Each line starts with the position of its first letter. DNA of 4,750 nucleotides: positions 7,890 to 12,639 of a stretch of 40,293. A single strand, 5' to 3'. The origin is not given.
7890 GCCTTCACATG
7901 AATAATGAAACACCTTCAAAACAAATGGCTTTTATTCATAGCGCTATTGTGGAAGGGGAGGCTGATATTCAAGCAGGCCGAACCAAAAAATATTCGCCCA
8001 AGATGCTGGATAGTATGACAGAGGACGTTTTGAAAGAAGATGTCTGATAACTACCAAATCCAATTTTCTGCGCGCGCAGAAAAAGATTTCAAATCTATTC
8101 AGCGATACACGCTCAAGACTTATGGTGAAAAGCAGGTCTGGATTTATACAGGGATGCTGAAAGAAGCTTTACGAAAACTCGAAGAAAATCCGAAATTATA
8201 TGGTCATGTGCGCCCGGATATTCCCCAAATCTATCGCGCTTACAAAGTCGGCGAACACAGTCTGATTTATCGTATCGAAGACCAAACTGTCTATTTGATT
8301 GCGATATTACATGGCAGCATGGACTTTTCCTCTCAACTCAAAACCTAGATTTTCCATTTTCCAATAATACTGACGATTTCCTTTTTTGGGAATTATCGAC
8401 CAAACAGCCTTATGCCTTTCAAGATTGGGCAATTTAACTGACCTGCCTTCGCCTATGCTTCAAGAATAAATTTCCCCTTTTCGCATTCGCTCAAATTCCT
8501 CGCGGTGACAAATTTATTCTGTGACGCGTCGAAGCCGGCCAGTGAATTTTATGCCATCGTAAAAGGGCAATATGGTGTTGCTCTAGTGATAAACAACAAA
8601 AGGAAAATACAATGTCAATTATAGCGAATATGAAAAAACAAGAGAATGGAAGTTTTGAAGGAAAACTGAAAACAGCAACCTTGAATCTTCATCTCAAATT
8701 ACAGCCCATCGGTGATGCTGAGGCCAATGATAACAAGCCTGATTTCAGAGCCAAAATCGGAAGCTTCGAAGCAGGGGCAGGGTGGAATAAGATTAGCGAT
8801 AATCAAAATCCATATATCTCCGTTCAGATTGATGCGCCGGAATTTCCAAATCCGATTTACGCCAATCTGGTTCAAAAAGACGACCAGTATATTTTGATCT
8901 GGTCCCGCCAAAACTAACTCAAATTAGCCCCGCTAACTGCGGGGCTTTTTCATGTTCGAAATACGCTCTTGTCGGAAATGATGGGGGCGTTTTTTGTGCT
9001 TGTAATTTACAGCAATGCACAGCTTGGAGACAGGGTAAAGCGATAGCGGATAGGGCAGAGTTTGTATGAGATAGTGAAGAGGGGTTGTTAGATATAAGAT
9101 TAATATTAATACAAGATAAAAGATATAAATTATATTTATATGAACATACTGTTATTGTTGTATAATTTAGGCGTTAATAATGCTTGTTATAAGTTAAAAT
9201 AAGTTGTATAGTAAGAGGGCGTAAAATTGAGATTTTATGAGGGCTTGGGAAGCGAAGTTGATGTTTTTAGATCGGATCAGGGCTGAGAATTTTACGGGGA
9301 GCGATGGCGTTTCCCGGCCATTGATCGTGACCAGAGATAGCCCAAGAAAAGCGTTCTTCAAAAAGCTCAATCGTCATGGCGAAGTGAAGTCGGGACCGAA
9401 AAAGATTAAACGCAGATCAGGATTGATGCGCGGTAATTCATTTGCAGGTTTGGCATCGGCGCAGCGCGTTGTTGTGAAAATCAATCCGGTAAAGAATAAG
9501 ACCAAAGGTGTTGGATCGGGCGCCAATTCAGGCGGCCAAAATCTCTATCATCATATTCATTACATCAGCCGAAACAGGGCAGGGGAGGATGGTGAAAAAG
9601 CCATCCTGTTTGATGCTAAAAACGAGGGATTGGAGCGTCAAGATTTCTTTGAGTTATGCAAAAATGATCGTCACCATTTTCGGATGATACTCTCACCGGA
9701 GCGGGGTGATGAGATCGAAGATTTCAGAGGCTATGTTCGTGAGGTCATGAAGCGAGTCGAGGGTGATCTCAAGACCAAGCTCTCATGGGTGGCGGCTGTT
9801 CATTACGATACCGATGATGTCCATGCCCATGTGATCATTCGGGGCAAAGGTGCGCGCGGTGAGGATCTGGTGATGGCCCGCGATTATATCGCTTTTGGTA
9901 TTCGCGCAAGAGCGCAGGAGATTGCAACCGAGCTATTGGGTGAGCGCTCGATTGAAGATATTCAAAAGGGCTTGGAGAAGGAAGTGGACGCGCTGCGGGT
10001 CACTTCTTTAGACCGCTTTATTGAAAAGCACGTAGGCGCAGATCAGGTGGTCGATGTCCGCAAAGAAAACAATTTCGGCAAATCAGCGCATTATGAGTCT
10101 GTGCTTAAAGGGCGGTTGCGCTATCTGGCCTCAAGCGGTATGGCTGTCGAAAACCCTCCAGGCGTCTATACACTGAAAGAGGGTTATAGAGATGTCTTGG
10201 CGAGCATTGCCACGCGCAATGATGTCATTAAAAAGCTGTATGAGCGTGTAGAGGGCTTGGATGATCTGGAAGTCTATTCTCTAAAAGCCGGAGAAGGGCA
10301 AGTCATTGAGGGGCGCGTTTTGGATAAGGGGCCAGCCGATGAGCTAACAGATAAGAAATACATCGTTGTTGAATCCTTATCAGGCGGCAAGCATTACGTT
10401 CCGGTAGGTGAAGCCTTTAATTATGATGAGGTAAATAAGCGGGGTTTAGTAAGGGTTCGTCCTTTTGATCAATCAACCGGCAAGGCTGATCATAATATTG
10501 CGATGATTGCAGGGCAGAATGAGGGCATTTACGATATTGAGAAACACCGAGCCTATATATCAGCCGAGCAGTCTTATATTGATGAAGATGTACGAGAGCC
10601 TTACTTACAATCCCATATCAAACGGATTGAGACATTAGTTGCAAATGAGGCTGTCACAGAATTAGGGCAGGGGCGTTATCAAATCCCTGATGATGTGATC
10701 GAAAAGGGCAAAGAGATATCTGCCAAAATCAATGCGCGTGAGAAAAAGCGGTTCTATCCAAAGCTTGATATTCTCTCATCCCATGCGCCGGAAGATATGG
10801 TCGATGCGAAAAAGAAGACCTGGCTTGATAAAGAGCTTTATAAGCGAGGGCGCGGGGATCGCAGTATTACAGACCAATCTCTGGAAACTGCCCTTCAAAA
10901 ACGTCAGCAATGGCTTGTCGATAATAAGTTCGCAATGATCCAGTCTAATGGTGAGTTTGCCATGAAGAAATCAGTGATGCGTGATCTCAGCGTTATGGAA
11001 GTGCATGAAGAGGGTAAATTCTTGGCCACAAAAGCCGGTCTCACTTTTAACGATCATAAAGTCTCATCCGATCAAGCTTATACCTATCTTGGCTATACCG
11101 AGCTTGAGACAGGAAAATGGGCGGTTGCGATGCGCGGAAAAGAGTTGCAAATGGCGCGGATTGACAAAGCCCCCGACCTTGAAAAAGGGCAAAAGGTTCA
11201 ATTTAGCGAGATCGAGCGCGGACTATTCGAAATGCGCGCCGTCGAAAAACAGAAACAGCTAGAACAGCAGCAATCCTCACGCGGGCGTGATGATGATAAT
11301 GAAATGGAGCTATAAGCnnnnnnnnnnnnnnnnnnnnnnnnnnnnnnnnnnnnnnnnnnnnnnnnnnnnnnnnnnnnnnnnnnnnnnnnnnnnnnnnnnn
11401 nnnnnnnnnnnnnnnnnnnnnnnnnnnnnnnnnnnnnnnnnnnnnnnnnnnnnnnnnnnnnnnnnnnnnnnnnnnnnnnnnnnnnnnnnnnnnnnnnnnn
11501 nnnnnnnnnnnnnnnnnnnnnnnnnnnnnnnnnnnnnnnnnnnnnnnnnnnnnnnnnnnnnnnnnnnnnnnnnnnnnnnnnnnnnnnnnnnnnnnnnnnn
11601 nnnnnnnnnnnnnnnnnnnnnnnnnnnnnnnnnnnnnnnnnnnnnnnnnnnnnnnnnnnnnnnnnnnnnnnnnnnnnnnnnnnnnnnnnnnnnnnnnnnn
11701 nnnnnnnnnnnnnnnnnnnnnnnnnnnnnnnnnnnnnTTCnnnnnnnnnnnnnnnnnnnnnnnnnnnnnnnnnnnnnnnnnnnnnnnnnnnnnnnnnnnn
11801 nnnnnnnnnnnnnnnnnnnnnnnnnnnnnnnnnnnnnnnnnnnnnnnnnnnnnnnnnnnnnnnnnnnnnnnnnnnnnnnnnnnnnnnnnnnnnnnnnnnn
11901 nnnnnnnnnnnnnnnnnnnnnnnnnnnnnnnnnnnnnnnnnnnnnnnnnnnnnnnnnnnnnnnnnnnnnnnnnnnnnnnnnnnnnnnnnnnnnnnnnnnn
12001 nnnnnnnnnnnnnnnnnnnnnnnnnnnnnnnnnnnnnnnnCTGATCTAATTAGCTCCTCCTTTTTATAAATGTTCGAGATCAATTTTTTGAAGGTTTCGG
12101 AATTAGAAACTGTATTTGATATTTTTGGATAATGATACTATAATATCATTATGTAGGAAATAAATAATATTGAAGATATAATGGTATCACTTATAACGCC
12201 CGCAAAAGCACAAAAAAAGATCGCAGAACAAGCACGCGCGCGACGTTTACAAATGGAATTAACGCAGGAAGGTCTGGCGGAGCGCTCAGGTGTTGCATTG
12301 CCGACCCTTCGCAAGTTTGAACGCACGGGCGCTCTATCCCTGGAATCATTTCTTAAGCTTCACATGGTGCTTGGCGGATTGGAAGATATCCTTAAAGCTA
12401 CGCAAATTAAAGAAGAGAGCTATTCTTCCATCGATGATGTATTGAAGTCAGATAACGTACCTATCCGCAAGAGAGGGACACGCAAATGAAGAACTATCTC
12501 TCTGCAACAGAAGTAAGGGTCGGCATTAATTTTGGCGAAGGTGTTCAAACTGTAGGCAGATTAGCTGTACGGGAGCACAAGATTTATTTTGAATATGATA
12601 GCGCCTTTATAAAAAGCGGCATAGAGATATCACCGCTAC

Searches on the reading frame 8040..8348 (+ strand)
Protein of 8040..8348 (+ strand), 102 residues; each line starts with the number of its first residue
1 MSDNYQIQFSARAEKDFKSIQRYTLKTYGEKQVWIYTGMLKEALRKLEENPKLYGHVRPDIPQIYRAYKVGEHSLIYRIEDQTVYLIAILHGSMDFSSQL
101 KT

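Call 7: search_protein_families(library=pfam, proteins=[window:8040-8348:+], max_evalue=0.01)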
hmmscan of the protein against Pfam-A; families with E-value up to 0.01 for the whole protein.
window:8040-8348:+ (102 aa): 1 family
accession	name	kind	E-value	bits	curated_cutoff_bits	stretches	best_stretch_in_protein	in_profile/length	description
PF05016.21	ParE_toxin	-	8.2e-15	55.6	23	1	7-96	1-89/89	ParE toxin of type II toxin-antitoxin system, parDE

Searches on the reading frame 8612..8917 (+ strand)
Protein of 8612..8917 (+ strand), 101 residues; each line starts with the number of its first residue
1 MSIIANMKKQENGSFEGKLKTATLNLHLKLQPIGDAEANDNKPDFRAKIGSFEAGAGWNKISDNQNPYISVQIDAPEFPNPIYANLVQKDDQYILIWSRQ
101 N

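Call 8: search_protein_families(library=pfam, proteins=[window:8612-8917:+], max_evalue=0.01)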
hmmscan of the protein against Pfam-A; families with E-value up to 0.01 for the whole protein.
window:8612-8917:+ (101 aa): 1 family
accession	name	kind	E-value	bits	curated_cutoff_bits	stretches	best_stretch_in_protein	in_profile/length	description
PF05284.17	DUF736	-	2.3e-26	92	22.1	1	4-100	2-99/99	Protein of unknown function (DUF736)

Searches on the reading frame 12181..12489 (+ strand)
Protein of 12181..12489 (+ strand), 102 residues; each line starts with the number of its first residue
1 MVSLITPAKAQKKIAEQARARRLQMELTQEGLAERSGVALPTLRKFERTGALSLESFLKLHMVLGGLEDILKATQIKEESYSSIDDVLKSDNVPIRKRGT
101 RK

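Call 8: search_protein_families(library=pfam, proteins=[window:12181-12489:+], max_evalue=0.01)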
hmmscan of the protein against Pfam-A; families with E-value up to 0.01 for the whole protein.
window:12181-12489:+ (102 aa): 2 families
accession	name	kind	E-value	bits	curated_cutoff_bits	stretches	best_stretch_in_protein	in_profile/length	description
PF01381.28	HTH_3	-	2.4e-06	27.9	23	1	19-65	2-49/55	Helix-turn-helix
PF13560.12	HTH_31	-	0.0051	17.5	27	1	15-49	3-37/64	Helix-turn-helix domain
